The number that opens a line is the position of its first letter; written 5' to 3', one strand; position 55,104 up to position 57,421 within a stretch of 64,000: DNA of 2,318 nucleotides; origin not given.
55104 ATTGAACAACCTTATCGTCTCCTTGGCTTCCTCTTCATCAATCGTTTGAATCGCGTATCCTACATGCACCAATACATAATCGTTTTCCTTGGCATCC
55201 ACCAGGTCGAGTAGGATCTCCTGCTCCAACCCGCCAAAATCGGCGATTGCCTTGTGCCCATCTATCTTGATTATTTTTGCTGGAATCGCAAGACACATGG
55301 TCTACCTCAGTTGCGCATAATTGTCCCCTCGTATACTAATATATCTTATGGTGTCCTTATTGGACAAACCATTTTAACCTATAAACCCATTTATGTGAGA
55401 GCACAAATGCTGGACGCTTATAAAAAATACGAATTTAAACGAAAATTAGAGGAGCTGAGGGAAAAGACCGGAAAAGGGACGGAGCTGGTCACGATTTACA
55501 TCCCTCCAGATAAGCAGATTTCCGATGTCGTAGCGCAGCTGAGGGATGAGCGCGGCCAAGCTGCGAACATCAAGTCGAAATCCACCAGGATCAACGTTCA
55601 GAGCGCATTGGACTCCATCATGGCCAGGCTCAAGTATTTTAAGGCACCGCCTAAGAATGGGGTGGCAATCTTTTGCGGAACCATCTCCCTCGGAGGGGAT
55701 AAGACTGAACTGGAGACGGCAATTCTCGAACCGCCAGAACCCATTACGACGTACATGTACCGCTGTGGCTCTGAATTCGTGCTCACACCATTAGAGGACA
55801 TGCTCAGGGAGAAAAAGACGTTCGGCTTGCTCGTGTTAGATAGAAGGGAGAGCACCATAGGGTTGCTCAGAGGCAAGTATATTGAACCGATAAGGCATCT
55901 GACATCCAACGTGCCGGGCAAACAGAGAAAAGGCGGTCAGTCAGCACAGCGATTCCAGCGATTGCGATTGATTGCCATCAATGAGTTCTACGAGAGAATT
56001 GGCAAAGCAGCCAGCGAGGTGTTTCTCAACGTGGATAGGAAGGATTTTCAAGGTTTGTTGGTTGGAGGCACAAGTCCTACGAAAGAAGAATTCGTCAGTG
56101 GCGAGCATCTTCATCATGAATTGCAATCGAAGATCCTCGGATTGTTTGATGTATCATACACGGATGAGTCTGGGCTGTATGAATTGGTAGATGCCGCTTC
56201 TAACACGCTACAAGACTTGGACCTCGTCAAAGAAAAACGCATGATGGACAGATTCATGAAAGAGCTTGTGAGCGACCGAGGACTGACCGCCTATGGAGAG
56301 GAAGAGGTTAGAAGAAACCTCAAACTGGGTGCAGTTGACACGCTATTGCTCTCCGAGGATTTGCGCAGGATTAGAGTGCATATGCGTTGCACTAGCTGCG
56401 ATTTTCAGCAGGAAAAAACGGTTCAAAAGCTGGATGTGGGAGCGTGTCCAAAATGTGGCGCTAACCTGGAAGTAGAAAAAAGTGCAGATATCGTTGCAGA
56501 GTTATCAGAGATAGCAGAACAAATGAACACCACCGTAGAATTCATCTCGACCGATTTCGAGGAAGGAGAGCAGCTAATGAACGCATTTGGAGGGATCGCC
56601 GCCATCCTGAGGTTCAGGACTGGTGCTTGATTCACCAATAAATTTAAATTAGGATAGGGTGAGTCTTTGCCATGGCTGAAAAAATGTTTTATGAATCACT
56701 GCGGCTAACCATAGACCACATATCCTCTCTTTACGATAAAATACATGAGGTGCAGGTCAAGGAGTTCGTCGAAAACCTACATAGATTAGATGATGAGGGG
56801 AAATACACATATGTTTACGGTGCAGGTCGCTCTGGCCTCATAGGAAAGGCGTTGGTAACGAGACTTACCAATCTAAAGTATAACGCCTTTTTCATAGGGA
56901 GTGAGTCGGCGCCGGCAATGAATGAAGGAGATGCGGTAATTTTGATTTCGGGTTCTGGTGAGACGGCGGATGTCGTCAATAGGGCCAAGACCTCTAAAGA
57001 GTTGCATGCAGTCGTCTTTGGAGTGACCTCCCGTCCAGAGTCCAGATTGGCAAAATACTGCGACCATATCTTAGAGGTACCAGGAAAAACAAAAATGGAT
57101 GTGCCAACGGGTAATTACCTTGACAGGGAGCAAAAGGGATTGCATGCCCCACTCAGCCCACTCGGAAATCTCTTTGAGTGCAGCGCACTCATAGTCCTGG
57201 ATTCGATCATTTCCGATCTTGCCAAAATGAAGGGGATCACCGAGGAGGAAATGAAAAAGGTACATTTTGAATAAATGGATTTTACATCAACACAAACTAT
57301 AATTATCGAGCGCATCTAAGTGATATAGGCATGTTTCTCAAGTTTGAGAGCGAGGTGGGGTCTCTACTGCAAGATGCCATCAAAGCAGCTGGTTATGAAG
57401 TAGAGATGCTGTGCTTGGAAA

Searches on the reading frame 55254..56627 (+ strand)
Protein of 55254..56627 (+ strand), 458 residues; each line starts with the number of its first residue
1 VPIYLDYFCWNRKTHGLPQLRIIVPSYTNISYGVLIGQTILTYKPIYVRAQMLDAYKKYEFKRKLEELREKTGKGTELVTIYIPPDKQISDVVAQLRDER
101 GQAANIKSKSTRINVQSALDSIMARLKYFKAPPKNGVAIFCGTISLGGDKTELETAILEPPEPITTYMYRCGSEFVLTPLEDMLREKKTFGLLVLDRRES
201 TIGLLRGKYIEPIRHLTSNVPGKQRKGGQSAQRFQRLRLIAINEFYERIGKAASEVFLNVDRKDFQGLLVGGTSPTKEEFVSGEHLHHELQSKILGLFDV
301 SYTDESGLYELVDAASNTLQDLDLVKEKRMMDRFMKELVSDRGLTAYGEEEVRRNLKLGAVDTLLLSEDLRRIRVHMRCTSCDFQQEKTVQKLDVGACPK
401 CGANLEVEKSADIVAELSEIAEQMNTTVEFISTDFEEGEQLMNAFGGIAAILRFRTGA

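Call 37: search_protein_families(library=pfam, proteins=[window:55254-56627:+], max_evalue=0.0001)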
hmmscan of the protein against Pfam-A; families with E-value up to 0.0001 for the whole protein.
window:55254-56627:+ (458 aa): 5 families
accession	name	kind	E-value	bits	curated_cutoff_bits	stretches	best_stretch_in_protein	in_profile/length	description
PF03464.20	eRF1_2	-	2.6e-40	138.3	27.1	1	190-321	2-133/133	eRF1 domain 2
PF03465.20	eRF1_3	-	6.3e-31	107.5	25.8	1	325-455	2-105/106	eRF1 domain 3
PF03463.20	eRF1_1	-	1.5e-23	83.6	23.8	1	64-184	3-123/123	eRF1 domain 1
PF18854.6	baeRF_family10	-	9.2e-11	42.6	27.1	1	177-304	3-129/143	Bacterial archaeo-eukaryotic release factor family 10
PF18859.6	acVLRF1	-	2.4e-08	34.7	27.1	1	193-309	5-118/130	Actinobacteria/chloroflexi VLRF1 release factor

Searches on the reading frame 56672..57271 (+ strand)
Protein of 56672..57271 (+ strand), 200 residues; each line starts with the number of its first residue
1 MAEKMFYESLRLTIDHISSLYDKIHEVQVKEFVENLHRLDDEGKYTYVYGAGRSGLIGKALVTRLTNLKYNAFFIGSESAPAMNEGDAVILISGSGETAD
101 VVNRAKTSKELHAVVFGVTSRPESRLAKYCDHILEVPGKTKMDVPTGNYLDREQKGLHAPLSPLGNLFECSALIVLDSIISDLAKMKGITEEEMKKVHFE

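Call 41: search_protein_families(library=pfam, proteins=[window:56672-57271:+], max_evalue=0.01)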
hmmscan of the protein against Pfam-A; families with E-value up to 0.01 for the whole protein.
window:56672-57271:+ (200 aa): 3 families
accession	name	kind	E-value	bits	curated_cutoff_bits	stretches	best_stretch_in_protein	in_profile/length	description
PF01380.27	SIS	-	7.1e-16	58.6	25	1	47-138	9-106/131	SIS domain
PF13580.11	SIS_2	-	3e-05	24.5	27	1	83-120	101-138/138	SIS domain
PF01936.24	NYN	-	0.0011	19.9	24.2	0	86-134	94-142/145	NYN domain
